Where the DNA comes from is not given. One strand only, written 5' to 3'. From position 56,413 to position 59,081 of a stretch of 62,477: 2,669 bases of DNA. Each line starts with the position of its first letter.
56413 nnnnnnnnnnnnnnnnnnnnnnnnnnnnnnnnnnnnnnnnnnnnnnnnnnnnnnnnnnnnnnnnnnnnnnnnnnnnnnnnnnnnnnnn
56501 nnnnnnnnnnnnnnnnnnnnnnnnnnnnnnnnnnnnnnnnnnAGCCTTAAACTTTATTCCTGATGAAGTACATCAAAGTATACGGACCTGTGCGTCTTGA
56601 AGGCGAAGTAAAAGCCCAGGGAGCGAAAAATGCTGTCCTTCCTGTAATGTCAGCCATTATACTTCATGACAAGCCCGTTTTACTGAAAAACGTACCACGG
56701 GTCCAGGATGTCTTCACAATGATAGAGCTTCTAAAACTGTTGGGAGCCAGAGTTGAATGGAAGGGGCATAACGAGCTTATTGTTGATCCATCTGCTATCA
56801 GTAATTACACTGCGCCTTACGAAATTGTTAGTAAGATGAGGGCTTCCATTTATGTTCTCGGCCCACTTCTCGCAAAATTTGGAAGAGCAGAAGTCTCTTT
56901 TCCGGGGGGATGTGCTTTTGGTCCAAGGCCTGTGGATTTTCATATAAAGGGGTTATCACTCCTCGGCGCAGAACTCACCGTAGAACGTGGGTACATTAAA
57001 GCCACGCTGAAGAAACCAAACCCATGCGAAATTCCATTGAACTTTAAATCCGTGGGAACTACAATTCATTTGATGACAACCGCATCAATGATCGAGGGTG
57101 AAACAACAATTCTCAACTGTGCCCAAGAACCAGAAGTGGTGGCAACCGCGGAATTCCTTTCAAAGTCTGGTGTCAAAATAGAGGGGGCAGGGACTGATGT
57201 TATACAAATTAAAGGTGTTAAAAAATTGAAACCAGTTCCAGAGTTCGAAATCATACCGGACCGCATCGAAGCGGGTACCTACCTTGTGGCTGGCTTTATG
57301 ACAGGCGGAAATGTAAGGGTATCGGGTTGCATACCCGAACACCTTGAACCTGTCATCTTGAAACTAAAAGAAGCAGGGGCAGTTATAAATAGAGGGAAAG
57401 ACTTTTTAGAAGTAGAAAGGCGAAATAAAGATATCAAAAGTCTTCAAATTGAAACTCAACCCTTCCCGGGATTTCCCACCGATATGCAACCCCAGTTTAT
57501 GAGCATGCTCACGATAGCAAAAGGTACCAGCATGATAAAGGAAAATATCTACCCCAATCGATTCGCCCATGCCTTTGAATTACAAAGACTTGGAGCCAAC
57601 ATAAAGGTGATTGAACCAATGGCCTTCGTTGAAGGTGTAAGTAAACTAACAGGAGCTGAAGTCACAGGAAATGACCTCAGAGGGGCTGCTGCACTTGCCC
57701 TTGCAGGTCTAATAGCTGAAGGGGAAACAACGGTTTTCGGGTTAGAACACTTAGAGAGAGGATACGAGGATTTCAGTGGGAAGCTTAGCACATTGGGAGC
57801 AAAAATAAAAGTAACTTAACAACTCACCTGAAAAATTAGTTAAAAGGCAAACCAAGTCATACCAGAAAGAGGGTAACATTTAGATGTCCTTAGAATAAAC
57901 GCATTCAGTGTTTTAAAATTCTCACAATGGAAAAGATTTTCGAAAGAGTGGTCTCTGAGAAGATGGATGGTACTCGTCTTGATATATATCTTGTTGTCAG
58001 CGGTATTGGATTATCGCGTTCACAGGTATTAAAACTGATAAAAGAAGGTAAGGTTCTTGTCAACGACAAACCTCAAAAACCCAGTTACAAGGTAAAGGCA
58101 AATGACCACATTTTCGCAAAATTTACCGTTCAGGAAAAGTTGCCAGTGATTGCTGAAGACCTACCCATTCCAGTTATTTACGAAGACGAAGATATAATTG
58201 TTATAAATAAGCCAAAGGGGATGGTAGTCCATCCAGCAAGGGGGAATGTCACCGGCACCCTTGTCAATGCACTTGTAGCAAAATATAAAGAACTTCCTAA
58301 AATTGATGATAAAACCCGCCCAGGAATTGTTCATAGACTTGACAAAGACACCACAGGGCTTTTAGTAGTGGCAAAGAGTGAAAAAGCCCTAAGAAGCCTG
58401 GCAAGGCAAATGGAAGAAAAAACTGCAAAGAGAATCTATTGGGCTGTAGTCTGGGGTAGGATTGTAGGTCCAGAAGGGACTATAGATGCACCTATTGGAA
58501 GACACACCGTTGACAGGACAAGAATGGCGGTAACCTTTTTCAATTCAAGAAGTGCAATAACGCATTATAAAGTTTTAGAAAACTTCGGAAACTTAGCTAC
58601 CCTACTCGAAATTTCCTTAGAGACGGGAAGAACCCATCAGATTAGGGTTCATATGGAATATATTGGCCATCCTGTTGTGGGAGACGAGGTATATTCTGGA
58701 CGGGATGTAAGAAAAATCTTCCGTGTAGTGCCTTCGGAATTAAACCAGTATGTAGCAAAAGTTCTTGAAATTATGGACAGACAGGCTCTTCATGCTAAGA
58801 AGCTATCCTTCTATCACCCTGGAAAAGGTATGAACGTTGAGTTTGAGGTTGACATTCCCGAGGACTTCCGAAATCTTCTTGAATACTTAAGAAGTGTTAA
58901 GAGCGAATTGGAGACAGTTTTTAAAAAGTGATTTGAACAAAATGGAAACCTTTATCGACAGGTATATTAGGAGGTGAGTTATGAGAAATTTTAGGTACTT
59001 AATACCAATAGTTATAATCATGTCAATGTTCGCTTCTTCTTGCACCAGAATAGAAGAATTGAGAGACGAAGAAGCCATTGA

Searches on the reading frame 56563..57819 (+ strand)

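Call 56: search_protein_families(library=pfam, proteins=[window:56563-57819:+], max_evalue=0.00001)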
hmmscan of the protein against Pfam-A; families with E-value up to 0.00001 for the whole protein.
window:56563-57819:+ (418 aa): 1 family
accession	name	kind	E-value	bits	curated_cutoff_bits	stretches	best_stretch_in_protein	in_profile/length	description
PF00275.25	EPSP_synthase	-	3.3e-98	329.6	22.8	1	7-408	2-417/417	EPSP synthase (3-phosphoshikimate 1-carboxyvinyltransferase)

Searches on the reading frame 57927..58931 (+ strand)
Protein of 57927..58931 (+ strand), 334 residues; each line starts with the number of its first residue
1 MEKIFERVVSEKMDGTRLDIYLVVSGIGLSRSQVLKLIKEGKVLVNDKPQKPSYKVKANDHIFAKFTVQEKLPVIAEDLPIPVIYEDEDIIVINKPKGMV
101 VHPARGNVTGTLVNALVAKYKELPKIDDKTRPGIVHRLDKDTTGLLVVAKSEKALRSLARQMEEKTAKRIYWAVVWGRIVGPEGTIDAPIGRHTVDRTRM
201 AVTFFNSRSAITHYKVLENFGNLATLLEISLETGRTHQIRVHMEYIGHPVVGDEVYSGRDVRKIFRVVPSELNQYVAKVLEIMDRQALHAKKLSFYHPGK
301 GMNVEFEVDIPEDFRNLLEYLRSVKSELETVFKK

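Call 56: search_protein_families(library=pfam, proteins=[window:57927-58931:+], max_evalue=0.00001)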
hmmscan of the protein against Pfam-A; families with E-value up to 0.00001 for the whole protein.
window:57927-58931:+ (334 aa): 2 families
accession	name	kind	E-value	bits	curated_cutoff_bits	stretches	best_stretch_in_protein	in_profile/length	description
PF00849.27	PseudoU_synth_2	-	4.6e-36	124.8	26.8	1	89-244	1-151/152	RNA pseudouridylate synthase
PF01479.30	S4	-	2.1e-14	53.4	22.8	1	17-62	2-48/48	S4 domain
